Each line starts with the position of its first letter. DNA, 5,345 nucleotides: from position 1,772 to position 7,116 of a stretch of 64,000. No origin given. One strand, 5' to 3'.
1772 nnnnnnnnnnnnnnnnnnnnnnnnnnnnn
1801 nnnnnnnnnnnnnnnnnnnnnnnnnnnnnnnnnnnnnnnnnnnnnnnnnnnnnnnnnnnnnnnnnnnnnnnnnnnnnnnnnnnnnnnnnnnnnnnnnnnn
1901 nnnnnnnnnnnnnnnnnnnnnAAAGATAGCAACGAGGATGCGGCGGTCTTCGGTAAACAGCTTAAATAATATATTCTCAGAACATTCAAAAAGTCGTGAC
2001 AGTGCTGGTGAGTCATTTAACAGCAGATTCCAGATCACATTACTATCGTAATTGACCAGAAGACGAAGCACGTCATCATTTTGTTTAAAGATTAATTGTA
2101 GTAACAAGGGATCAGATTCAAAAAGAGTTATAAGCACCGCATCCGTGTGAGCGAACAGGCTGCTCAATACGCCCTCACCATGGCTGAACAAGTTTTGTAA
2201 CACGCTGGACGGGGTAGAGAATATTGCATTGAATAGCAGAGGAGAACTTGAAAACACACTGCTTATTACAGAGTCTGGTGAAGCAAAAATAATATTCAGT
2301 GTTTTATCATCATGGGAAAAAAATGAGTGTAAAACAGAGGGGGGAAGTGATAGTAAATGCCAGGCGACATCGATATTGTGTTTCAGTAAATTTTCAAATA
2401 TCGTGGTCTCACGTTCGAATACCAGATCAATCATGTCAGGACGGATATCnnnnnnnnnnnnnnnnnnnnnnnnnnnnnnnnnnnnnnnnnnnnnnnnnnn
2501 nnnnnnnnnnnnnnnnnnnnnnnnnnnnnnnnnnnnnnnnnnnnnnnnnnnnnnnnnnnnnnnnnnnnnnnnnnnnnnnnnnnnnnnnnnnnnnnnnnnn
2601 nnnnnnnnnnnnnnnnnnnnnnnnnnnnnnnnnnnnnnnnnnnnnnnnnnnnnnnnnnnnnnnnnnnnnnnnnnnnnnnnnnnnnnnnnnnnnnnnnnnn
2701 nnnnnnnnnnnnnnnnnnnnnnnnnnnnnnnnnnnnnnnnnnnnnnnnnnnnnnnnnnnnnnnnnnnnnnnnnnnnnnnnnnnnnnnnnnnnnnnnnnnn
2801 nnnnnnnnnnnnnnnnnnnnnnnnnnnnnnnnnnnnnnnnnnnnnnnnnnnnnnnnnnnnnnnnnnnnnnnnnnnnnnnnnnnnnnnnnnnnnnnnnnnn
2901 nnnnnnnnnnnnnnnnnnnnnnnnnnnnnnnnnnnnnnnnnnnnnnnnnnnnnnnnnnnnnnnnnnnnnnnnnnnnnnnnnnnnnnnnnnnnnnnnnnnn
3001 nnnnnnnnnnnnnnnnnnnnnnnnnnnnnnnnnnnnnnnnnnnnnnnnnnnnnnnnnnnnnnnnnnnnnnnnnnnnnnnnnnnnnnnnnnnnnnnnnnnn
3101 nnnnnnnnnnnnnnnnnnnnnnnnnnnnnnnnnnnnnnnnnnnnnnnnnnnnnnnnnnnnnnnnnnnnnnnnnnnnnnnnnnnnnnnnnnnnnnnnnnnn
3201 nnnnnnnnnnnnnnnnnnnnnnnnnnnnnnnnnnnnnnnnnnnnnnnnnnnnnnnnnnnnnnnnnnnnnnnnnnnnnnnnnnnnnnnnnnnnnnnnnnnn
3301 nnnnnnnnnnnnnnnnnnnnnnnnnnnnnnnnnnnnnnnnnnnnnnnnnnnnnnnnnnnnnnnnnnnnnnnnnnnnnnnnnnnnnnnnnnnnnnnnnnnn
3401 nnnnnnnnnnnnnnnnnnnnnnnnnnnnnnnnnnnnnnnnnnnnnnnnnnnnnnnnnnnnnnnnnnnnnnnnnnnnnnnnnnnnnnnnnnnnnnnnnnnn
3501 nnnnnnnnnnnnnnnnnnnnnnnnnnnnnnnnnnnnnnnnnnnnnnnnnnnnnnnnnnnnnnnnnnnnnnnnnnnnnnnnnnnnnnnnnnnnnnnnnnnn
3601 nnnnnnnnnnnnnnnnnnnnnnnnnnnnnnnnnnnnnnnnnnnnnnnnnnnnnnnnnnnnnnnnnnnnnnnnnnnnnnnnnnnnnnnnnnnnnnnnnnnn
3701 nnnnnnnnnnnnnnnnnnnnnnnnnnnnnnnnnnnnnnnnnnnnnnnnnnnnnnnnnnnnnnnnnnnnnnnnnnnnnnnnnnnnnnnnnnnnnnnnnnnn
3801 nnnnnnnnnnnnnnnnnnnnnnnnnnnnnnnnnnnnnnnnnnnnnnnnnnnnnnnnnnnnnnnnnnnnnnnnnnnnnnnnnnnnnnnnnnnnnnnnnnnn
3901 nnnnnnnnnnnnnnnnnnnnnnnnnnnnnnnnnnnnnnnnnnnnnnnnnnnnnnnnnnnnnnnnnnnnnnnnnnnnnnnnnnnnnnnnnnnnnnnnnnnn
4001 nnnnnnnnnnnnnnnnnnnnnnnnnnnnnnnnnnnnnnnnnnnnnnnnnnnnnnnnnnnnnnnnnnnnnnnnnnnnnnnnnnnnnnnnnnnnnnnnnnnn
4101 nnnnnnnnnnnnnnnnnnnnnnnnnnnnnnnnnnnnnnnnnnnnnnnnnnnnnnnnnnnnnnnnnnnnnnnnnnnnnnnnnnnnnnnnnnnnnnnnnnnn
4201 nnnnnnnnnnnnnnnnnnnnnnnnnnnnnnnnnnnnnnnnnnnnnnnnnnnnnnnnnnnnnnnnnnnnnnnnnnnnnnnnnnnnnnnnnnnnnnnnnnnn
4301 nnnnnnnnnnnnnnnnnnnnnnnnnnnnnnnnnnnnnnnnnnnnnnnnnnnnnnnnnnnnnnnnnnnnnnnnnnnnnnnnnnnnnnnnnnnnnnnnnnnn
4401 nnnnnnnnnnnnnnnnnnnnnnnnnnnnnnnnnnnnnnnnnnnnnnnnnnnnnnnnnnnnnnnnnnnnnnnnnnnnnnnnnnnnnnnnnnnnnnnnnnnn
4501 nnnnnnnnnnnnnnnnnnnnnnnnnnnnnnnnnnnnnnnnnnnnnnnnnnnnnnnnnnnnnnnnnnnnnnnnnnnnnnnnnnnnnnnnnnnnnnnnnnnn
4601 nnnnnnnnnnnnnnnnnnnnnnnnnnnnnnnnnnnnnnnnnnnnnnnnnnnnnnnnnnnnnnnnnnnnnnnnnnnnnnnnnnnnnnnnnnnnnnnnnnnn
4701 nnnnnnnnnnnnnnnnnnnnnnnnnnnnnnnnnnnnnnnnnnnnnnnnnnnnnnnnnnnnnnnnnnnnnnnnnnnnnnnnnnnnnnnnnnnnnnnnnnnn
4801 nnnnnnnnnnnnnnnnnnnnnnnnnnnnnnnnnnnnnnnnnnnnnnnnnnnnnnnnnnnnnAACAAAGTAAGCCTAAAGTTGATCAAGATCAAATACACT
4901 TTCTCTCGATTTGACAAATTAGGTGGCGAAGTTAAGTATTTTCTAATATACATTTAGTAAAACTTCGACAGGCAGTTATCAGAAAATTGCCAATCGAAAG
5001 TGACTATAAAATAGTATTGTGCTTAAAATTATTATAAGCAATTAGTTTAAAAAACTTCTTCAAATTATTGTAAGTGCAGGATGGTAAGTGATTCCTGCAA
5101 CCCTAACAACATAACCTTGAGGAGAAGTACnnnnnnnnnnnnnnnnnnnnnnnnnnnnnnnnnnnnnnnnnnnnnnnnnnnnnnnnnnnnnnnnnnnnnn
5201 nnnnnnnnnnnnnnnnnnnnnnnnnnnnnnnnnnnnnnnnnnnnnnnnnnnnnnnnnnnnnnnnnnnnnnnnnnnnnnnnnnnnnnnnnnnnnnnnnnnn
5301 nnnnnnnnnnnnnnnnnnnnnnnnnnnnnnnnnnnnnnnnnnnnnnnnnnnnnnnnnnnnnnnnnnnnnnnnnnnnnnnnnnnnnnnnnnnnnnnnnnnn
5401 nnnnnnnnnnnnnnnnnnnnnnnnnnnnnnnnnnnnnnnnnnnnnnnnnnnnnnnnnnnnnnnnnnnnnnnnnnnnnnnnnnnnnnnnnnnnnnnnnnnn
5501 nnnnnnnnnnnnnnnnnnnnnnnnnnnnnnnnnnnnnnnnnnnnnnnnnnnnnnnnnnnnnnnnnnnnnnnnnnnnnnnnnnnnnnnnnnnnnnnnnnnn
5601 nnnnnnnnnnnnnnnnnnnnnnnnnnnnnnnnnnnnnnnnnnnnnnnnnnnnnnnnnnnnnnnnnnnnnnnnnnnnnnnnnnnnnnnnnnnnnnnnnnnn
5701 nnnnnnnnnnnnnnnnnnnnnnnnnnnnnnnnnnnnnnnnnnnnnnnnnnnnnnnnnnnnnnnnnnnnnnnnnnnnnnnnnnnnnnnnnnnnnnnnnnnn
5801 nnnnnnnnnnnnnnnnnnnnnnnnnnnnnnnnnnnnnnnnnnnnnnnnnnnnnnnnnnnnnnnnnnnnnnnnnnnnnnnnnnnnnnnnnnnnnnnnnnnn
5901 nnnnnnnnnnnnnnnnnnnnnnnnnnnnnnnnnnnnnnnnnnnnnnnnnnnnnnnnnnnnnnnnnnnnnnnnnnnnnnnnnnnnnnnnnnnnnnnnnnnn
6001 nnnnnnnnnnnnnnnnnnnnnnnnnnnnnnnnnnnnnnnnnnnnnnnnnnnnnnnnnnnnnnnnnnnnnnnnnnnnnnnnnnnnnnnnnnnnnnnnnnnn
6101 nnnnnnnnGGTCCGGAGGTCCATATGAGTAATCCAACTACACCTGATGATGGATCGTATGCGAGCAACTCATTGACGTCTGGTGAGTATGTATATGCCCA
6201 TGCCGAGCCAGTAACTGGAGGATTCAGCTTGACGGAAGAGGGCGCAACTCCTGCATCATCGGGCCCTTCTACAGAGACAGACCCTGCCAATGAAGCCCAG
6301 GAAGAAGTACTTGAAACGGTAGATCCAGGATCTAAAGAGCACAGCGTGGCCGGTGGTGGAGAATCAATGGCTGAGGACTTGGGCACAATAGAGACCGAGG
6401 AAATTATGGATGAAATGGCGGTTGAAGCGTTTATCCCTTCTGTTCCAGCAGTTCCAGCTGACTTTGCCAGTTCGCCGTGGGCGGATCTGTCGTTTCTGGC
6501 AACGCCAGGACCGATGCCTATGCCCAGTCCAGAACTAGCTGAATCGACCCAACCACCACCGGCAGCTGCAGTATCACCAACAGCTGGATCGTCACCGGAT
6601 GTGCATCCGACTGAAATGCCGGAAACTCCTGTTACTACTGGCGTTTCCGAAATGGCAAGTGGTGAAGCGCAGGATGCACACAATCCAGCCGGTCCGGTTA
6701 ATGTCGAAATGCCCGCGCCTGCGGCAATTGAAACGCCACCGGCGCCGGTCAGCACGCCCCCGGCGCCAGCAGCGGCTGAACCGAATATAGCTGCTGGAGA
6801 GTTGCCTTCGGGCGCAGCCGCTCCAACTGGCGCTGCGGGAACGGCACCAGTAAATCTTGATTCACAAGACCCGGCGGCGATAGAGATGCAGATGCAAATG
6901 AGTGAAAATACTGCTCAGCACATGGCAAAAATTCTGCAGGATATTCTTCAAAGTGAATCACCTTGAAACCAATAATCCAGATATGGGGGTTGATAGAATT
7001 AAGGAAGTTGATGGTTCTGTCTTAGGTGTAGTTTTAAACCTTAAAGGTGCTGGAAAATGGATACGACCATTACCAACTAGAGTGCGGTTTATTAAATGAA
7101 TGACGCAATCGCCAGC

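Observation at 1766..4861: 1031-aa protein built from ~60 copies of an 11-residue repeat (….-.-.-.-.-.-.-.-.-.…) in four blocks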

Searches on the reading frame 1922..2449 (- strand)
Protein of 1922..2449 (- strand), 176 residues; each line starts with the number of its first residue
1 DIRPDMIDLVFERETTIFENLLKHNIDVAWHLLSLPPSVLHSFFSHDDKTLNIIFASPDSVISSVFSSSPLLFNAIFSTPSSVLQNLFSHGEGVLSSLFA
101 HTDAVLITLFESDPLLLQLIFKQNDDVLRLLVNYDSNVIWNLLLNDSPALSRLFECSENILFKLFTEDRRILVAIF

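Call 58: predict_structure(alignment_id=A2)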
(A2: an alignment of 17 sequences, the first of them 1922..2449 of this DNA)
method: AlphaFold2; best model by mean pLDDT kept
length: 176 residues; sequences in the alignment: 17
mean_pLDDT: 89.5   pTM: 0.84
mean pLDDT of the five models: 89.5, 63.8, 61.5, 61.2, 60.2
residues with pLDDT >= 90: 114; 70-90: 57; 50-70: 5; < 50: 0
segments of 3 or more residues with pLDDT < 50: none
pLDDT, mean of each block of 10 residues (from residue 1): 67 84 84 88 92 92 91 95 96 93 94 94 93 88 90 93 90 85
secondary structure, 60 per line:
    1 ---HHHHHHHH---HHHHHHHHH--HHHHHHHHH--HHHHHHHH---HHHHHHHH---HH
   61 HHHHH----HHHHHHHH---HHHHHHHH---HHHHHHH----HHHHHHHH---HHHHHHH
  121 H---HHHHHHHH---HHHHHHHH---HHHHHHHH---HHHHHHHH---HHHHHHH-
elements in order: H4-11 H15-23 H26-34 H37-44 H48-55 H59-65 H70-77 H81-88 H92-98 H103-110 H114-121 H125-132 H136-143 H147-154 H158-165 H169-175

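Call 61: fold_search(model_id=the predicted structure, library=pdb)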
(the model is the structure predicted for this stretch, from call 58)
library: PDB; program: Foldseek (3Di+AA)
matches with E <= 10: 120; with E <= 0.001: 0
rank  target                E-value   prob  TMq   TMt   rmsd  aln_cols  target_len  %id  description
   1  5cwf_A                5.9e-02  0.44  0.21  0.21  11.3       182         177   10  Crystal structure of de novo designed helical repeat protein DHR8 (released 2015-12-16)
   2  5cwf_D                8.0e-02  0.33  0.21  0.21  11.4       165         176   11  Crystal structure of de novo designed helical repeat protein DHR8 (released 2015-12-16)
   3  5cwf_B                1.8e-01  0.25  0.21  0.21  11.8       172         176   10  Crystal structure of de novo designed helical repeat protein DHR8 (released 2015-12-16)
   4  5cwf_C                2.5e-01  0.21  0.20  0.20  11.4       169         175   12  Crystal structure of de novo designed helical repeat protein DHR8 (released 2015-12-16)
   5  9jo8_A                2.9e-01  0.60  0.36  0.14   9.5       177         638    8  Cryo-EM structure of the mono-DdCBE bound to a dsDNA substrate. (released 2025-09-17)
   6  8erw_B                5.8e-01  0.75  0.48  0.37   5.4       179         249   14  Precisely patterned nanofibers made from extendable protein multiplexes (released 2023-08-23)
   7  8ugc_A                6.0e-01  0.08  0.16  0.12  15.7       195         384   10  FD15: Flat repeat helix-turn-helix-turn protein (released 2023-12-27)
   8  5cwo_A                6.4e-01  0.13  0.21  0.18  13.4       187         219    8  Crystal structure of de novo designed helical repeat protein DHR76 (released 2015-12-16)
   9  4cja_A                6.7e-01  0.14  0.21  0.08  13.4       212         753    9  BurrH DNA-binding protein from Burkholderia rhizoxinica in complex with its target DNA (released 2014-07-09)
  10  6n4n_C                6.7e-01  0.10  0.18  0.17  14.4       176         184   12  Crystal structure of the designed protein DNCR2/danoprevir/NS3a complex (released 2019-09-11)
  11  8tlp_B                6.7e-01  0.09  0.19  0.16  14.0       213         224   13  Computationally designed tunable C2 symmetric tandem repeat homodimer, D_3_633_8x without peptide (released 2024-12-11)
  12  6n4n_F                9.9e-01  0.11  0.22  0.21  12.9       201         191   10  Crystal structure of the designed protein DNCR2/danoprevir/NS3a complex (released 2019-09-11)
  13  6xss_A                1.1e+00  0.08  0.17  0.13  14.9       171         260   10  CryoEM structure of designed helical fusion protein C4_nat_HFuse-7900 (released 2020-12-23)
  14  4u5a_D                1.1e+00  0.06  0.15  0.15  19.4       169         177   14  Sporozoite Protein for Cell Traversal (released 2014-12-24)
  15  5cwp                  1.2e+00  0.08  0.18  0.16  14.9       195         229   10  Crystal structure of de novo designed helical repeat protein DHR79 (released 2015-12-16)
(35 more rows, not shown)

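Call 90: search_protein_families(library=pfam, alignment_id=A2, max_evalue=1)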
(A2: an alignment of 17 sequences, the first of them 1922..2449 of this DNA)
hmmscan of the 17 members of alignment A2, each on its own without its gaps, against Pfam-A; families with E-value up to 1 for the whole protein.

A. member 1, window:1922-2449:- (176 aa): 3 families
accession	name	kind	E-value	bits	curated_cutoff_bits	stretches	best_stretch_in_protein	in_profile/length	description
PF22320.2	Zona_CL1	-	0.065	13.5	26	0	112-139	60-87/131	Zonadhesin, first cohesin-like domain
PF09280.16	XPC-binding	-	0.13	12.4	26.4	1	105-132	27-54/57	XPC-binding domain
PF18788.6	DarA_N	-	0.22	11.8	27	0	107-145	52-89/122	Defence against restriction A N-terminal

B. families by the number of members that match (of 17 scanned): 10 families
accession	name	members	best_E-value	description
PF16005.11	MOEP19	4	0.0085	KH-like RNA-binding domain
PF19314.4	DUF5917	2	0.0051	Family of unknown function (DUF5917)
PF13370.11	Fer4_13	1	0.039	4Fe-4S single cluster domain of Ferredoxin I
PF09349.15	OHCU_decarbox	1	0.058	OHCU decarboxylase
PF22320.2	Zona_CL1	1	0.065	Zonadhesin, first cohesin-like domain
PF20432.4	Xre-like-HTH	1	0.092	Antitoxin Xre-like helix-turn-helix domain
PF09280.16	XPC-binding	1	0.13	XPC-binding domain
PF00806.25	PUF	1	0.13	Pumilio-family RNA binding repeat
PF10403.14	BHD_1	1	0.17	Rad4 beta-hairpin domain 1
PF18788.6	DarA_N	1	0.22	Defence against restriction A N-terminal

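Call 93: fold_search(model_id=the predicted structure, library=viral)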
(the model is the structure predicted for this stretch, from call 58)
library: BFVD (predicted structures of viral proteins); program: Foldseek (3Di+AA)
matches with E <= 10: 201; with E <= 0.001: 0
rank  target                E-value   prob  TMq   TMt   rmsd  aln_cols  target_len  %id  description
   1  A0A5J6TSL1            1.1e-01  0.13  0.16  0.07  20.3       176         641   14  (no name in the UniProt tables at hand)
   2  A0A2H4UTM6            1.4e-01  0.09  0.14  0.12  16.9       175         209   10  Uncharacterized protein [Bodo saltans virus]
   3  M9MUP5                3.4e-01  0.18  0.22  0.07  12.4       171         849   12  (no name in the UniProt tables at hand)
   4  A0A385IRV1            4.4e-01  0.05  0.12  0.10  20.9       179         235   11  (no name in the UniProt tables at hand)
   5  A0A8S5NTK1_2          4.6e-01  0.23  0.23  0.08  14.8       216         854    9  Tail tape measure (Fragment) [Siphoviridae sp. ct57T16]
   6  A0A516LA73            5.6e-01  0.38  0.34  0.08   8.7       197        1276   14  (no name in the UniProt tables at hand)
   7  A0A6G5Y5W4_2          5.9e-01  0.08  0.17  0.06  15.5       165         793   14  (no name in the UniProt tables at hand)
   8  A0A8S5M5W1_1          6.2e-01  0.08  0.17  0.06  15.7       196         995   14  Tail tape measure (Fragment) [Siphoviridae sp. ctQyg71]
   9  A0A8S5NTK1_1          6.5e-01  0.12  0.21  0.08  15.6       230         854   15  Tail tape measure (Fragment) [Siphoviridae sp. ct57T16]
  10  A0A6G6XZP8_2          7.1e-01  0.20  0.27  0.07   9.1       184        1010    9  (no name in the UniProt tables at hand)
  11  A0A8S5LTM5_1          8.3e-01  0.16  0.27  0.07  12.5       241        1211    9  Tail tape measure [Siphoviridae sp. ctKm44]
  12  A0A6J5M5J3            9.6e-01  0.16  0.25  0.10  10.9       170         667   10  Uncharacterized protein [uncultured Caudovirales phage]
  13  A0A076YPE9            9.6e-01  0.11  0.20  0.10  11.7       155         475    6  Tape masure protein [Staphylococcus phage P108]
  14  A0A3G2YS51            9.6e-01  0.03  0.12  0.11  22.7       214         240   14  DUF7217 domain-containing protein [Serratia phage vB_SmaA_3M]
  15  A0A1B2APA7            1.0e+00  0.10  0.26  0.08  18.8       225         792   15  (no name in the UniProt tables at hand)
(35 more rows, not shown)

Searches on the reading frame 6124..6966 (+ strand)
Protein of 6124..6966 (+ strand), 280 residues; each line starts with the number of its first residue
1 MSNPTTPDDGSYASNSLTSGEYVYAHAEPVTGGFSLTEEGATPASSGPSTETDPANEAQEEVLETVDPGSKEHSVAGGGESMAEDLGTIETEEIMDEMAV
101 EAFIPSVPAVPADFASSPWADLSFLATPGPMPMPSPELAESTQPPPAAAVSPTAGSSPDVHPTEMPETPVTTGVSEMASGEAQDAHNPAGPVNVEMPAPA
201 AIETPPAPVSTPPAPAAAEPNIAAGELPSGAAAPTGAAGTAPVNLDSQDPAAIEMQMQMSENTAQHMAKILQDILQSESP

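Call 3: search_protein_families(library=pfam, proteins=[window:6124-6966:+], max_evalue=0.1)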
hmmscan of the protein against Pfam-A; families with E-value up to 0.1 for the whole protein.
window:6124-6966:+ (280 aa): 0 families

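Call 6: search_protein_families(library=ncbifam, proteins=[window:6124-6966:+], max_evalue=0.1)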
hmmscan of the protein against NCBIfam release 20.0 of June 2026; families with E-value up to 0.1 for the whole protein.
window:6124-6966:+ (280 aa): 0 families

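Call 67: search_protein_families(library=padloc, proteins=[window:6124-6966:+], max_evalue=0.01)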
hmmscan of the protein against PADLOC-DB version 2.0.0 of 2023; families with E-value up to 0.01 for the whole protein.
window:6124-6966:+ (280 aa): 0 families

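Call 68: search_protein_families(library=phrogs, proteins=[window:6124-6966:+], max_evalue=0.01)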
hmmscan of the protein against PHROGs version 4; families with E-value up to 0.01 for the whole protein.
window:6124-6966:+ (280 aa): 0 families

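Call 85: find_homologous_proteins(query=A4, max_evalue=0.001)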
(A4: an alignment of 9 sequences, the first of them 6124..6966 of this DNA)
Query A4 (9 sequences) (280 aa, profile of the alignment): 26 proteins with E <= 0.001 among 8000 candidates.
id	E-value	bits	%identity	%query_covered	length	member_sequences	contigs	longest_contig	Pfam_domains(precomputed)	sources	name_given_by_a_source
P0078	3.0e-111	389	62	59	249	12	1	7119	-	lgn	-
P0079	5.5e-109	382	60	59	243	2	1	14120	-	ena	-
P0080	1.7e-108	380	36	13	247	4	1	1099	-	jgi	jgi:hypothetical protein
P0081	2.1e-108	380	45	100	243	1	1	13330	-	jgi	-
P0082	2.4e-107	377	57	64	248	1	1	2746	-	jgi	jgi:hypothetical protein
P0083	7.0e-107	375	58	63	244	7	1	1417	-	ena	-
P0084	1.4e-106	374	47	100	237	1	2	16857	-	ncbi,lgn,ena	-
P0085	1.7e-105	370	45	100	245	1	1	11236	-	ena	-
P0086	1.9e-105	370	43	100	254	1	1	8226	-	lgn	-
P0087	6.5e-101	355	51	68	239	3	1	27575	-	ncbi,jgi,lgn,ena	ncbi:MAG: hypothetical protein WC091_15595 [Sulfuricellaceae bacterium]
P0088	9.3e-101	355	82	100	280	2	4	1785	-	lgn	-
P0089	2.5e-100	354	44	100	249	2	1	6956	-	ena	-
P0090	4.1e-100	353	100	100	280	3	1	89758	-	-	-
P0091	7.1e-100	352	44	100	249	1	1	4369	-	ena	-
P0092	4.4e-98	346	41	100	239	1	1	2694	-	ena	-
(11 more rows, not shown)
